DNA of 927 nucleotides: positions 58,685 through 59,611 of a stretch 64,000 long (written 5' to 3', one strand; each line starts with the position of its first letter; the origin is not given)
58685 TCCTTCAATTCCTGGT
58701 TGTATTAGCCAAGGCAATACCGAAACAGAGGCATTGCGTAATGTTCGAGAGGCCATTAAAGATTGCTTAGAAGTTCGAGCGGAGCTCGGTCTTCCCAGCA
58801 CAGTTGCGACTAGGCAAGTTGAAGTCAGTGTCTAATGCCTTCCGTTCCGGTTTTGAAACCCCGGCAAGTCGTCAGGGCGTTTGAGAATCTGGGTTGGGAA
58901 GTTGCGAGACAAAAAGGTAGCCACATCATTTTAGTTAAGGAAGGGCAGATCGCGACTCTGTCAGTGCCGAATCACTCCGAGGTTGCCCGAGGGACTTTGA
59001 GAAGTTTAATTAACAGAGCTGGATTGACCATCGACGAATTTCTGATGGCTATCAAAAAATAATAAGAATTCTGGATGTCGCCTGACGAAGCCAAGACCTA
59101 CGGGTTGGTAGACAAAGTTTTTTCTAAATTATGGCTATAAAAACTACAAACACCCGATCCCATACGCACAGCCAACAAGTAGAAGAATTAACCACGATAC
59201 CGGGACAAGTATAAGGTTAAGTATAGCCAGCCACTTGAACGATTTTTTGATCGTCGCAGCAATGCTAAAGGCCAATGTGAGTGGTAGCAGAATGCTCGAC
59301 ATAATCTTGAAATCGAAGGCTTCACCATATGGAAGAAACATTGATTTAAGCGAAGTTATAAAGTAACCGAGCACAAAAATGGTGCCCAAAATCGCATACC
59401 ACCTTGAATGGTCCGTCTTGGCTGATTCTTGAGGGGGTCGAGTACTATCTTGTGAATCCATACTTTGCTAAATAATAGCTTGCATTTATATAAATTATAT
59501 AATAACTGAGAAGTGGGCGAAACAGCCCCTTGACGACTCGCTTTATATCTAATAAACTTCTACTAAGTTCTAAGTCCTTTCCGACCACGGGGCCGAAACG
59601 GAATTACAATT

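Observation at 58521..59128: Intact hicBA cassette inserted at the 3' end of clpP, bracketed by a 55-bp direct repeat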

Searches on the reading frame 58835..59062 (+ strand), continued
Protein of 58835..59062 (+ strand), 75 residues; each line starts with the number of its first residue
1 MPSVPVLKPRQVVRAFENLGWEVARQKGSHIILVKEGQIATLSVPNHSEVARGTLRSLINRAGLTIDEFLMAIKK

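Call 65: search_solved_structures(query=window:58835-59062:+, max_evalue=0.01, show_alignments=1)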
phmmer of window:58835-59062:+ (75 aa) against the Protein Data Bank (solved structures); distinct sequences matched with E-value up to 0.01: 5.
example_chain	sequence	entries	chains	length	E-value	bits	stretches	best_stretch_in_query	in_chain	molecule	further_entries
6xr1_A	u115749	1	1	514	1.8e-05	28.3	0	18-54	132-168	dTor_9x57R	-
1whz_A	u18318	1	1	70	0.00013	25.6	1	8-69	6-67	Hypothetical protein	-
9svk_A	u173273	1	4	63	0.0014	22.3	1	9-64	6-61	Toxin-antitoxin system, toxin component, HicA family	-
4p78_C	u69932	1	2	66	0.007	20.1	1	11-65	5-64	HicA3 Toxin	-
6xr2_A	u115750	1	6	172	0.009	19.7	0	18-54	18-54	dTor_3x57R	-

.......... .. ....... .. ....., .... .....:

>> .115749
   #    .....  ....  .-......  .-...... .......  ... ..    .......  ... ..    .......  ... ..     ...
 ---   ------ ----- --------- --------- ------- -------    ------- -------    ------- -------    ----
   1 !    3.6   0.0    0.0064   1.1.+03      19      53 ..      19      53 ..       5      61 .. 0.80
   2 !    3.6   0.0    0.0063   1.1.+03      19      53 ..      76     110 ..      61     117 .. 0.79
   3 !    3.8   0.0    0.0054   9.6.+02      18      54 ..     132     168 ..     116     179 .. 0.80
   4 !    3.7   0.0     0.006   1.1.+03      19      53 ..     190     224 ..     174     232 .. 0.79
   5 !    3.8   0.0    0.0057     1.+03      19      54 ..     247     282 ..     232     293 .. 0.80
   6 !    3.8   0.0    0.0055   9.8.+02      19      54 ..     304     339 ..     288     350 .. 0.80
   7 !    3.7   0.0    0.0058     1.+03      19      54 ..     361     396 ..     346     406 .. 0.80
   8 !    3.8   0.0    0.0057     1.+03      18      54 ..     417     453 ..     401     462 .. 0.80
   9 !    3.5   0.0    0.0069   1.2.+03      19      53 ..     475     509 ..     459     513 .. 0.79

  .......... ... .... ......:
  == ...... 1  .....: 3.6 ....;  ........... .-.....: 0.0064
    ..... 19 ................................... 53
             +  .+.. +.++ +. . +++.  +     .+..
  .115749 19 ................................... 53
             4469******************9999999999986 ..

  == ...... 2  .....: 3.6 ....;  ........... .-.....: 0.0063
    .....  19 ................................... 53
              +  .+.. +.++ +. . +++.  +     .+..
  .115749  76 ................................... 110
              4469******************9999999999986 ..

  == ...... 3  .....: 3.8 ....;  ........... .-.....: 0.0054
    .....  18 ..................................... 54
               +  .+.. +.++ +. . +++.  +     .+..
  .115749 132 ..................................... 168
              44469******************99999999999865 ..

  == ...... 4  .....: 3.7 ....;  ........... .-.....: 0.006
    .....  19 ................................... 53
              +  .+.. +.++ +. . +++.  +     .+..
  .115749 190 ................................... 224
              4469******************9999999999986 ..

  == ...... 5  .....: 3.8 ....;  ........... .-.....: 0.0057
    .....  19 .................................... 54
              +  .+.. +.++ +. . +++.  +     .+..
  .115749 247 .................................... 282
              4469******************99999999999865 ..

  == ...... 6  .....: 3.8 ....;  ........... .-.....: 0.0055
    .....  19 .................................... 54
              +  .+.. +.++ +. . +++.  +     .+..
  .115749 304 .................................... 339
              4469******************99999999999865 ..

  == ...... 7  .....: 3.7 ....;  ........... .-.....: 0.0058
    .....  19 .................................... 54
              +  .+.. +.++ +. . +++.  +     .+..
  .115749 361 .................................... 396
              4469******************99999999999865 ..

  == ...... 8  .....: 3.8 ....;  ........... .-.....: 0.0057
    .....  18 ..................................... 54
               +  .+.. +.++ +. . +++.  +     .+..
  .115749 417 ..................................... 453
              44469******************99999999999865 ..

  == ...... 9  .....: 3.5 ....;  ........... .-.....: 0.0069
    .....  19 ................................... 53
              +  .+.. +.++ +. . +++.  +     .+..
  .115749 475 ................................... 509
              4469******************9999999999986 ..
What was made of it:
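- On HicA toxin (PF07927): PDB matches are 1whz at E = 1.3e-4, 9svk at 1.4e-3 and 4p78_C at 7e-3 (call 65).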

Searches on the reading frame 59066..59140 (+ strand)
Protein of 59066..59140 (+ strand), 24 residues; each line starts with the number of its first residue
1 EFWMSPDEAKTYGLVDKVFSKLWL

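Call 4: search_protein_families(library=pfam, proteins=[window:59066-59140:+], max_evalue=0.01)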
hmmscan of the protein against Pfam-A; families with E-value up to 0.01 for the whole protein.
window:59066-59140:+ (24 aa): 1 family
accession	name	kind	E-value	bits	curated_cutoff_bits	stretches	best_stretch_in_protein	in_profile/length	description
PF00574.28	CLP_protease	-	6.6e-05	23.3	20.2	1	1-20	161-180/182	Clp protease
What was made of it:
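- Checked: 59066-59140 reads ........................* and hits Pfam CLP_protease positions 161-180 (E = 6.6e-5, call 4).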

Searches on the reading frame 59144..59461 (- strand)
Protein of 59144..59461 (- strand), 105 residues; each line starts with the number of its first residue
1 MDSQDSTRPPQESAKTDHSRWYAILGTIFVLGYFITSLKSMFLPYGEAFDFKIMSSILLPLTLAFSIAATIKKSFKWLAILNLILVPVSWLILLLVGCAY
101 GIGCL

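Call 4: search_protein_families(library=pfam, proteins=[window:59144-59461:-], max_evalue=0.01)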
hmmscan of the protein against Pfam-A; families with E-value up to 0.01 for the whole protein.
window:59144-59461:- (105 aa): 0 families

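Call 36: find_encoding_contigs(protein=window:59144-59461:-, flank=2500, max_places=10)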
Protein window:59144-59461:- (105 aa): 6 contigs read that carry it; 1 place shown.
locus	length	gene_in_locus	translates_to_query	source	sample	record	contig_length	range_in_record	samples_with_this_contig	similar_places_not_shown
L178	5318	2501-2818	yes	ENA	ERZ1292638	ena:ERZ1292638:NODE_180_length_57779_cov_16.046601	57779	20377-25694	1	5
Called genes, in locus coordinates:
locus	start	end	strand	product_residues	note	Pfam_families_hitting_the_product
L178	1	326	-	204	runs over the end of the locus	PF03161:LAGLIDADG_2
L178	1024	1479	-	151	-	PF00961:LAGLIDADG_1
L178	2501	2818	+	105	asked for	-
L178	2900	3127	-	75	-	PF07927:HicA_toxin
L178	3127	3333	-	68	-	PF15919:HicB_lk_antitox (weak)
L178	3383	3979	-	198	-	PF00574:CLP_protease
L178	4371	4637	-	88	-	PF15919:HicB_lk_antitox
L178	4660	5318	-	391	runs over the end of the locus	PF05697:Trigger_N, PF00254:FKBP_C, PF05698:Trigger_C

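Call 37: find_homologous_proteins(query=window:59144-59461:-, max_evalue=0.001)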
Query window:59144-59461:- (105 aa): 1 proteins with E <= 0.001 among 22 candidates.
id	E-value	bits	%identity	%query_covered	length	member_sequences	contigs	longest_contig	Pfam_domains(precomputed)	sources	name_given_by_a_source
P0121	2.9e-62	226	100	100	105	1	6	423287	-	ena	-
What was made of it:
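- Tried and rejected: There are no homologues in the word-indexed protein database (call 37).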
